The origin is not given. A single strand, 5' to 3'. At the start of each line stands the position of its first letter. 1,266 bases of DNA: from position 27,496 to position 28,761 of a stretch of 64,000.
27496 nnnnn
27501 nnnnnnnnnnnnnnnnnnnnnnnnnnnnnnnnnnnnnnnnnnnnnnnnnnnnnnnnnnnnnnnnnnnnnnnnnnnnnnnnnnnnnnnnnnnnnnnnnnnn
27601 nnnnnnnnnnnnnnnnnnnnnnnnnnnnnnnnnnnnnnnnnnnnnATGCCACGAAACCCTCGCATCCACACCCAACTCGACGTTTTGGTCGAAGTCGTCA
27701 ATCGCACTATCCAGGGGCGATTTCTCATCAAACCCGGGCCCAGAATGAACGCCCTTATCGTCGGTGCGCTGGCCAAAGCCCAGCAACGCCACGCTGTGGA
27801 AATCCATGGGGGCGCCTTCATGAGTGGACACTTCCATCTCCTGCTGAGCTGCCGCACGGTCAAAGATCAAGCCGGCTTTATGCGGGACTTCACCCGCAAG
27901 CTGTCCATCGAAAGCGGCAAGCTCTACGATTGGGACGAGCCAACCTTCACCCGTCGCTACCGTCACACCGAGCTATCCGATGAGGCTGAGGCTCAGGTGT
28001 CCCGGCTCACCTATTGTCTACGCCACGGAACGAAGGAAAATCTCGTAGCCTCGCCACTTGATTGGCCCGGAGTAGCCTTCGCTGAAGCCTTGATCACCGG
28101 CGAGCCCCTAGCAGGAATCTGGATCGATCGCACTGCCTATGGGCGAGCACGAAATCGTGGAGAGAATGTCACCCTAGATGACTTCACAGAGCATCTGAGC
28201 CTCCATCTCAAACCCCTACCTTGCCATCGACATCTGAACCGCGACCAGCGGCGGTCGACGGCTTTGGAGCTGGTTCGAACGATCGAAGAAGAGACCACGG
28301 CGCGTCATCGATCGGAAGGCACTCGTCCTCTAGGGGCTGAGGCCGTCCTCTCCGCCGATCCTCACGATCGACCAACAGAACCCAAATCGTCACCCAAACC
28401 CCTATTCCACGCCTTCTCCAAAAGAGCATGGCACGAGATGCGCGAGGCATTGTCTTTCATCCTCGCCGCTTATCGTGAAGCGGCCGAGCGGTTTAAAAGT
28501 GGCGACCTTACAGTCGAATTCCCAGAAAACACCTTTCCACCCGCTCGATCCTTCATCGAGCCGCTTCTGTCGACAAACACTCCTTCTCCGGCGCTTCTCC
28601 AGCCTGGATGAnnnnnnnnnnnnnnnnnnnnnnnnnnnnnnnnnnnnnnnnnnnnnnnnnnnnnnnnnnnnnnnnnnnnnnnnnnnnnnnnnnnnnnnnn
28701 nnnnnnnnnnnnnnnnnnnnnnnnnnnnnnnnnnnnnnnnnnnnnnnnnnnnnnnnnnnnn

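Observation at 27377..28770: RAYT-like HUH transposase gene sitting directly behind one of the repeat arrays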

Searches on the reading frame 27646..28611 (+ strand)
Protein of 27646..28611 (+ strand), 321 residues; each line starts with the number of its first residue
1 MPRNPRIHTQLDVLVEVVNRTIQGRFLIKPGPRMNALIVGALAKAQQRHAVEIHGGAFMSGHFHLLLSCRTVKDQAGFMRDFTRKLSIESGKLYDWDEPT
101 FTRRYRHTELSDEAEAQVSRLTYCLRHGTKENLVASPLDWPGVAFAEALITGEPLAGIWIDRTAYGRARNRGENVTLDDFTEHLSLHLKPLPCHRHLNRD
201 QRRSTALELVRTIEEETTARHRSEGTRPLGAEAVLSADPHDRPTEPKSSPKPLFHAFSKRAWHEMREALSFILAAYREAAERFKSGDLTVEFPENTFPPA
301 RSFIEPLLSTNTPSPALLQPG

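Call 3: search_protein_families(library=pfam, proteins=[window:27646-28611:+], max_evalue=1)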
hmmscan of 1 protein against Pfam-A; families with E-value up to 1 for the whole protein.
window:27646-28611:+ (321 aa): 1 family
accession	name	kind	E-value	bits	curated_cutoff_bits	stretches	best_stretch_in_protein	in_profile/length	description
PF01797.21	Y1_Tnp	-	0.014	16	23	1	41-118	31-114/121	Transposase IS200 like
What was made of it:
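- On Y1 HUH endonuclease / TnpA-Y1 superfamily: The score is 16 bits against a cut-off of 23, with E=0.014 (call 3).
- On TIRYT / TIRtron: No Pfam hit other than Y1_Tnp appears at E<=1 (call 3).
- Closest known: TIRtron / TIRYT. Different: There is no HTH or DnaA_C-type C-terminal domain (call 3).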

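Call 6: search_protein_families(library=ncbifam, proteins=[window:27646-28611:+], max_evalue=1)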
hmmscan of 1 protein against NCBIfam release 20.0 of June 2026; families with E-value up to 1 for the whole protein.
window:27646-28611:+ (321 aa): 1 family
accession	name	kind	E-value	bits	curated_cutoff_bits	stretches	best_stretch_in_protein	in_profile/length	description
NF047646.1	REP_Tyr_transpos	equivalog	4.3e-07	29.9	80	1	33-141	29-144/146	REP-associated tyrosine transposase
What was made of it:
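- On RAYT / TnpA-REP (class 2): E=4.3e-7 still shows homology (call 6).
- Closest known: REPtron: RAYT / TnpA-REP genes with flanking REP/BIME sequences. Different: The score is below the NCBIfam equivalog cut-off (call 6).
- NCBIfam REP_Tyr_transpos gives E=4e-7 (call 6). The Pfam and NCBIfam scores are below the curated cut-offs (calls 3, 6).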

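Call 7: search_protein_families(library=phrogs, proteins=[window:27646-28611:+], max_evalue=1)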
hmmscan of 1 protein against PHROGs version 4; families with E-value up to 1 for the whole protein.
window:27646-28611:+ (321 aa): 0 families

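Call 8: search_solved_structures(query=window:27646-28611:+, max_evalue=10, show_alignments=3)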
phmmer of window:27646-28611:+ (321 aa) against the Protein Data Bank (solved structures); distinct sequences matched with E-value up to 10: 0.
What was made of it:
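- Tried and rejected: PHROGs and a single-sequence PDB search gave nothing (calls 7-8).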

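Call 9: find_homologous_proteins(query=window:27646-28611:+)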
Query window:27646-28611:+ (321 aa): 178 proteins with E <= 0.001 among 4226 candidates; the best 120 are listed.
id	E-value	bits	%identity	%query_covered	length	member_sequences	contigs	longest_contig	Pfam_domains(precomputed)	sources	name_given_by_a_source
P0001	9.1e-216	733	100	100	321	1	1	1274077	-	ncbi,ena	-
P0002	6.6e-184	629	86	100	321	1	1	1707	-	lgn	-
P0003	1.3e-169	582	79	100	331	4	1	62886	-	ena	-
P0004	2.0e-169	581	79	100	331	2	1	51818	-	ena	-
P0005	1.2e-168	579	79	100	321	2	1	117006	-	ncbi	-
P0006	7.9e-152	523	69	100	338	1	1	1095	-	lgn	-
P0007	2.3e-145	502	71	98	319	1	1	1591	-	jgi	jgi:hypothetical protein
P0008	4.0e-144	498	68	100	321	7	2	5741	-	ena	-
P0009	6.0e-140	484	66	100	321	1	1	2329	-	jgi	jgi:hypothetical protein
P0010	4.2e-136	472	67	100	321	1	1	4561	-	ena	-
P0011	1.2e-131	457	68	95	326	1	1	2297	-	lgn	-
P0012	5.8e-124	432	62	100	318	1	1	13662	-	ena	-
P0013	1.2e-119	417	59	100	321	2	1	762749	-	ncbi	-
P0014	7.2e-119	415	60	100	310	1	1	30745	-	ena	-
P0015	1.8e-118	414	61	95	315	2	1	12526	-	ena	-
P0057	2.6e-85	305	50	91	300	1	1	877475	PF01797.22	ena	-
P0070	1.7e-77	279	46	95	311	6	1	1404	PF01797.22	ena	-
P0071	2.2e-77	279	47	91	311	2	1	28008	PF01797.22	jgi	-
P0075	8.5e-76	273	49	94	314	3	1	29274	PF01797.22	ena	-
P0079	7.3e-75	270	47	89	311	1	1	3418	PF01797.22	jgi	jgi:REP element-mobilizing transposase RayT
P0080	9.6e-75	270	48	91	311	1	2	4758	PF01797.22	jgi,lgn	jgi:REP element-mobilizing transposase RayT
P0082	3.3e-74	268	47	89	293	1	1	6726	PF01797.22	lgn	-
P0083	3.6e-74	268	44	92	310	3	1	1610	PF01797.22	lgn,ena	-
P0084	6.5e-74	267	46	91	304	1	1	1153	PF01797.22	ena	-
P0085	1.0e-73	267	45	95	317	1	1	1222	PF01797.22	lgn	-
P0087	3.6e-73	265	43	95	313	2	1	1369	PF01797.22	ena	-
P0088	5.0e-73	264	45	95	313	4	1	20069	PF01797.22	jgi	jgi:REP element-mobilizing transposase RayT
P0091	3.4e-72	262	45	95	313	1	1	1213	PF01797.22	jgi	-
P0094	1.1e-70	257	44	89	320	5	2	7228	PF01797.22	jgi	jgi:REP element-mobilizing transposase RayT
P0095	4.8e-70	255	43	95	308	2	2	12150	PF01797.22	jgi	jgi:hypothetical protein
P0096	9.8e-70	254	43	91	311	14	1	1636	PF01797.22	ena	-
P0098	3.7e-69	252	45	89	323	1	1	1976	PF01797.22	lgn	-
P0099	5.3e-69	251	43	95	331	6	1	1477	PF01797.22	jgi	-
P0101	1.3e-68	250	43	95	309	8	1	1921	PF01797.22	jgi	-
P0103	1.7e-68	249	43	95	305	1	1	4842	PF01797.22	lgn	-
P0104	1.9e-68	249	42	95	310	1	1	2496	PF01797.22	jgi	-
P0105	2.1e-68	249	42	95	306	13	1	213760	PF01797.22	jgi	jgi:REP element-mobilizing transposase RayT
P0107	2.2e-68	249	43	95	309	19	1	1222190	PF01797.22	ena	-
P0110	4.2e-68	248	42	95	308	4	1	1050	PF01797.22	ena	-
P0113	1.2e-67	247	42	95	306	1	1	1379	PF01797.22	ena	-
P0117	8.9e-67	244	44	95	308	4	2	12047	PF01797.22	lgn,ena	-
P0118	1.1e-66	244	41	95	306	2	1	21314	PF01797.22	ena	-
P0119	1.8e-66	243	42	95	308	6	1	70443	PF01797.22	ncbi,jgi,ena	-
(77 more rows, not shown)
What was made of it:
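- On Y1 HUH endonuclease / TnpA-Y1 superfamily: Some more distant homologs do carry precomputed PF01797 hits (call 9).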

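Call 10: find_encoding_contigs(protein=P0001, flank=3000, max_places=3)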
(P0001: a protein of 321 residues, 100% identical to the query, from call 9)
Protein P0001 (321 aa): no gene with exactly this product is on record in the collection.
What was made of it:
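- Tried and rejected: An exact look-up of the protein in the contig index failed, so the source genome could not be read beyond the window (call 10).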

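Call 15: find_related_loci(query=A2, collection=genome_contigs, flank=10000)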
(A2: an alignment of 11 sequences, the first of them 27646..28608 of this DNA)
Query A2 (321 aa) in genome_contigs; peptide patterns used: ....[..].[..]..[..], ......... (x = any residue, [..] = any of these).
62 stretches matched a pattern; 30 encode a relative of the query (tblastn E <= 1e-3); 30 distinct loci.
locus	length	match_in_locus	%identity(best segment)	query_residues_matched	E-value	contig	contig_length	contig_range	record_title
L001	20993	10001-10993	80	1-321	2e-177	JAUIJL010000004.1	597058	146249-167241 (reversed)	MAG: Thermoanaerobaculia bacterium isolate Co_bin.310 NODE_78_length_597058_cov_5.228696, whole genome shotgun sequence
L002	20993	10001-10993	79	1-321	3e-176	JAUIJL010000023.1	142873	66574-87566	MAG: Thermoanaerobaculia bacterium isolate Co_bin.310 NODE_1234_length_142873_cov_5.209295, whole genome shotgun sequenc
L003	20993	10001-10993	78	1-321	9e-175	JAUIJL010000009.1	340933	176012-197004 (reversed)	MAG: Thermoanaerobaculia bacterium isolate Co_bin.310 NODE_287_length_340933_cov_4.942598, whole genome shotgun sequence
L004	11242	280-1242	79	1-321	2e-166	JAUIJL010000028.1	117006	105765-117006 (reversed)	MAG: Thermoanaerobaculia bacterium isolate Co_bin.310 NODE_1630_length_117006_cov_4.336895, whole genome shotgun sequenc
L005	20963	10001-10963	69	1-321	3e-150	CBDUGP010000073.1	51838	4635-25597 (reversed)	MAG TPA_asm: uncultured bacterium isolate SRR22808116_maxbin2_13 genome assembly, contig: ERZ25043450.246, whole genome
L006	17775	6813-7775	69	1-321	4e-150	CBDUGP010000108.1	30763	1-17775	MAG TPA_asm: uncultured bacterium isolate SRR22808116_maxbin2_13 genome assembly, contig: ERZ25043450.678, whole genome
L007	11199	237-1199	64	1-321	4e-139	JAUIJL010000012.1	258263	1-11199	MAG: Thermoanaerobaculia bacterium isolate Co_bin.310 NODE_470_length_258263_cov_5.109617, whole genome shotgun sequence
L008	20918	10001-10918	61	1-306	8e-124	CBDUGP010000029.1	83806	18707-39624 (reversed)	MAG TPA_asm: uncultured bacterium isolate SRR22808116_maxbin2_13 genome assembly, contig: ERZ25043450.80, whole genome s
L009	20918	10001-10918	61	1-306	2e-123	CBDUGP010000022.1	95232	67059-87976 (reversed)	MAG TPA_asm: uncultured bacterium isolate SRR22808116_maxbin2_13 genome assembly, contig: ERZ25043450.59, whole genome s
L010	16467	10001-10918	61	1-306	6e-123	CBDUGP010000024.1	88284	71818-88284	MAG TPA_asm: uncultured bacterium isolate SRR22808116_maxbin2_13 genome assembly, contig: ERZ25043450.69, whole genome s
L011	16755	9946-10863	61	1-306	6e-123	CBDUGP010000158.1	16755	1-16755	MAG TPA_asm: uncultured bacterium isolate SRR22808116_maxbin2_13 genome assembly, contig: ERZ25043450.2055, whole genome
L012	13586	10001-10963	59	1-321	1e-122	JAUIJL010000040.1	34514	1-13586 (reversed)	MAG: Thermoanaerobaculia bacterium isolate Co_bin.310 NODE_7732_length_34514_cov_5.094891, whole genome shotgun sequence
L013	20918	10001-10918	61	1-306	1e-121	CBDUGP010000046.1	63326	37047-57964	MAG TPA_asm: uncultured bacterium isolate SRR22808116_maxbin2_13 genome assembly, contig: ERZ25043450.144, whole genome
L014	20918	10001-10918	60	1-306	3e-121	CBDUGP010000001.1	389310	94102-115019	MAG TPA_asm: uncultured bacterium isolate SRR22808116_maxbin2_13 genome assembly, contig: ERZ25043450.5, whole genome sh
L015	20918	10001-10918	59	1-306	2e-120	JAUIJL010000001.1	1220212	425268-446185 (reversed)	MAG: Thermoanaerobaculia bacterium isolate Co_bin.310 NODE_15_length_1220212_cov_4.532323, whole genome shotgun sequence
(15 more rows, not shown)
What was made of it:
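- Related genomes hold many paralogs: about 18 matching loci in Co_bin.310 and about 12 in the second MAG (call 15).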

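Call 25: search_solved_structures(query=A1, max_evalue=10, show_alignments=3)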
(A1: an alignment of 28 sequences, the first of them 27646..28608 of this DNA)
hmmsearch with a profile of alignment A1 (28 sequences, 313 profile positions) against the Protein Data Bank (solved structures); distinct sequences matched with E-value up to 10: 7.
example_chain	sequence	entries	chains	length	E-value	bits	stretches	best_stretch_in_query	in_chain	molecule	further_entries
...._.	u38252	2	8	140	0.00013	24.4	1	46-123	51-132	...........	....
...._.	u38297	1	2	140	0.00014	24.4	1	46-121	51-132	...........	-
2xma_A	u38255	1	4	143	0.00014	24.3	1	46-123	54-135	TRANSPOSASE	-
4er8_A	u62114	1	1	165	0.002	20.6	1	41-145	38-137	TnpArep for protein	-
2fyx_A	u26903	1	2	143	0.04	16.3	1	46-120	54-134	transposase, putative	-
7dov_A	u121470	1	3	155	0.73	12.1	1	226-288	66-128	Lymphotoxin-alpha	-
7cus_A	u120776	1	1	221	2.3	10.5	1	110-166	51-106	DUF3404 domain-containing protein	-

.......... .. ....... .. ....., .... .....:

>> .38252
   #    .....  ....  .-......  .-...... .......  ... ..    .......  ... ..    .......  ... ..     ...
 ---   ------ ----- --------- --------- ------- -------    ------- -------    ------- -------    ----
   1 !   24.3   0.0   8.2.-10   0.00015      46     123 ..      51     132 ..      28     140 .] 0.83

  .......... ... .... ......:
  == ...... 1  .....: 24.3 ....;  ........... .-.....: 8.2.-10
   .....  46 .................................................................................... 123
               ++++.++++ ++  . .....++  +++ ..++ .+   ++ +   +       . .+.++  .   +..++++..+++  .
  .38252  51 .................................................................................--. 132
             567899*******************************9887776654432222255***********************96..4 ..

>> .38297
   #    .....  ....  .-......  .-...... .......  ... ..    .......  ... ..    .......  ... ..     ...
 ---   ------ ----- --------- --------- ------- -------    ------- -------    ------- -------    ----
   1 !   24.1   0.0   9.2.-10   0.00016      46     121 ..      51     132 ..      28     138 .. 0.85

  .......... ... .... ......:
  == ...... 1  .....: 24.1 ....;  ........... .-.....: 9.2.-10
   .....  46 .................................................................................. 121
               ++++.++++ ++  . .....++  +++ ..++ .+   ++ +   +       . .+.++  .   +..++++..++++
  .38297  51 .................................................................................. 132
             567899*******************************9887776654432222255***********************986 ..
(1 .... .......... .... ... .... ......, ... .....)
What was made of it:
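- A family profile against PDB finds ISDra2 TnpA at E=1.3e-4 and E. coli TnpA-REP at E=2e-3 (call 25).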

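Call 35: predict_structure(alignment_id=A1)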
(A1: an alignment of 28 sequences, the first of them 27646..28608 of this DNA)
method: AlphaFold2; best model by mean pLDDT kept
length: 321 residues; sequences in the alignment: 28
mean_pLDDT: 89.0   pTM: 0.86
mean pLDDT of the five models: 89.0, 88.4, 85.8, 84.4, 82.0
residues with pLDDT >= 90: 237; 70-90: 51; 50-70: 12; < 50: 21
segments of 3 or more residues with pLDDT < 50: 304-321
pLDDT, mean of each block of 10 residues (from residue 1): 68 94 88 97 96 96 96 92 95 91 90 97 95 96 97 98 96 96 98 97 97 97 95 91 74 92 93 89 89 75 44 41 34
secondary structure, 60 per line:
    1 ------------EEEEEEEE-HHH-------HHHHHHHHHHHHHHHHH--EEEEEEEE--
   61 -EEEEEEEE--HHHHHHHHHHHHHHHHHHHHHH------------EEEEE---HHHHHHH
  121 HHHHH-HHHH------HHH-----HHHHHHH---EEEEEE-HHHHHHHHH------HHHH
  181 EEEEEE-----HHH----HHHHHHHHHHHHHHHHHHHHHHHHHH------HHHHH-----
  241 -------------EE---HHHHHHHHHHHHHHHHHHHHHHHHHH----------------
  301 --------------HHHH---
elements in order: E13-20 H32-48 E51-58 E62-69 H72-93 E106-110 H114-125 H127-130 H145-151 E155-160 H162-170 H177-180 E181-186 H199-224 H231-235 H259-284 H315-318
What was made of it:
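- On Y1 HUH endonuclease / TnpA-Y1 superfamily: The model has pLDDT 89 (call 35).
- The AlphaFold2 model has pLDDT 89 and pTM 0.86 (call 35).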

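Call 39: fold_search(model_id=the predicted structure, library=pdb)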
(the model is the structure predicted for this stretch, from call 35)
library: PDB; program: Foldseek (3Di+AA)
matches with E <= 10: 1267; with E <= 0.001: 17
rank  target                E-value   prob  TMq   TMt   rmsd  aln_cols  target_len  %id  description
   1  4er8_A                1.8e-05  1.00  0.40  0.72   3.0       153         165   15  Structure of the REP associates tyrosine transposase bound to a REP hairpin (released 2012-08-15)
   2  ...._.                4.5e-05  1.00  0.28  0.65   4.5       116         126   16  Deinococcus radiodurans ISDra2 Transposase Left end DNA complex (released 2010-10-13)
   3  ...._D                6.9e-05  1.00  0.29  0.65   4.2       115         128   16  DEINOCOCCUS RADIODURANS ISDRA2 TRANSPOSASE Y132F MUTANT COMPLEXED WITH LEFT END RECOGNITION AND CLEAVAGE SITE (released 2010-10-13)
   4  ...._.                6.9e-05  1.00  0.24  0.53   5.9       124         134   16  DEINOCOCCUS RADIODURANS ISDRA2 TRANSPOSASE Y132F MUTANT COMPLEXED WITH LEFT END RECOGNITION AND CLEAVAGE SITE (released 2010-10-13)
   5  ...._D                9.4e-05  1.00  0.29  0.64   4.2       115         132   16  DEINOCOCCUS RADIODURANS ISDRA2 TRANSPOSASE COMPLEXED WITH LEFT END RECOGNITION AND CLEAVAGE SITE AND ZN (released 2010-10-13)
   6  2xma_B                9.4e-05  1.00  0.29  0.63   4.2       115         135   16  DEINOCOCCUS RADIODURANS ISDRA2 TRANSPOSASE RIGHT END DNA COMPLEX (released 2010-10-13)
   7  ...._C                1.1e-04  1.00  0.28  0.64   4.4       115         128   16  Deinococcus radiodurans ISDra2 Transposase Left end DNA complex (released 2010-10-13)
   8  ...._D                1.3e-04  1.00  0.28  0.64   4.5       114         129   17  Deinococcus radiodurans ISDra2 Transposase Left end DNA complex (released 2010-10-13)
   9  2xma_E                1.4e-04  1.00  0.28  0.59   4.4       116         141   16  DEINOCOCCUS RADIODURANS ISDRA2 TRANSPOSASE RIGHT END DNA COMPLEX (released 2010-10-13)
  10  2xma_A                2.1e-04  1.00  0.27  0.58   4.3       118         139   17  DEINOCOCCUS RADIODURANS ISDRA2 TRANSPOSASE RIGHT END DNA COMPLEX (released 2010-10-13)
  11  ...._B                2.8e-04  1.00  0.28  0.63   4.3       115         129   16  Deinococcus radiodurans ISDra2 Transposase Left end DNA complex (released 2010-10-13)
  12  2vjv_A                3.6e-04  1.00  0.28  0.67   4.5       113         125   13  Crystal structure of the IS608 transposase in complex with left end 26-mer DNA hairpin and a 6-mer DNA representing th (released 2008-02-19)
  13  2a6m_A                4.6e-04  1.00  0.28  0.65   5.4       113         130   12  Crystal Structure of the ISHp608 Transposase (released 2005-10-25)
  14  2f4f_A                4.6e-04  1.00  0.21  0.48  13.0       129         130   18  Crystal structure of IS200 transposase (released 2005-12-13)
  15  2vju_A                7.4e-04  1.00  0.29  0.65   4.3       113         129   13  Crystal structure of the IS608 transposase in complex with the complete Right end 35-mer DNA and manganese (released 2008-02-19)
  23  2a6m_B                1.5e-03  1.00  0.28  0.57   6.0       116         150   14  Crystal Structure of the ISHp608 Transposase (released 2005-10-25)
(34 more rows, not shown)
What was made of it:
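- On Y1 HUH endonuclease / TnpA-Y1 superfamily: Foldseek gives 4er8_A at E=1.8e-5 with TM 0.72, and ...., 2vjv and 2a6m with TM of about 0.65 (call 39).
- Closest known: REPtron: RAYT / TnpA-REP genes with flanking REP/BIME sequences. Same: Y1 HUH catalytic domain; 4er8 is the best structural match (call 39).
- The best Foldseek match is 4er8_A (TnpA-REP) with TM 0.72 over 153 columns, ahead of IS608 and ISDra2 TnpA (call 39).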

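Call 55: find_encoding_contigs(protein=P0119, flank=2500, max_places=2)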
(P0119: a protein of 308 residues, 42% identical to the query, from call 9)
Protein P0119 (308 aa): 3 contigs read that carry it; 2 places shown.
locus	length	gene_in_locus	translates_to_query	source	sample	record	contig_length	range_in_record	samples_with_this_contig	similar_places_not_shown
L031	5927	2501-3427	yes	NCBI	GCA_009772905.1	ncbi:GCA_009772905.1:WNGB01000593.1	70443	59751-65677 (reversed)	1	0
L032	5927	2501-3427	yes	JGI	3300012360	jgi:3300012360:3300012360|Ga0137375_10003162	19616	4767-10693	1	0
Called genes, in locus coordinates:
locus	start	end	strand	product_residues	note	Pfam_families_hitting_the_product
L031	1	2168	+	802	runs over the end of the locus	-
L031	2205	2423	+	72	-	-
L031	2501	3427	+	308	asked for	PF01797:Y1_Tnp (faint)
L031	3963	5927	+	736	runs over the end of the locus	PF13289:SIR2_2 (weak)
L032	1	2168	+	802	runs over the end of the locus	-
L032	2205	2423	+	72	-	-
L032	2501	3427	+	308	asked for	PF01797:Y1_Tnp (faint)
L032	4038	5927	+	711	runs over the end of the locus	PF13289:SIR2_2 (weak)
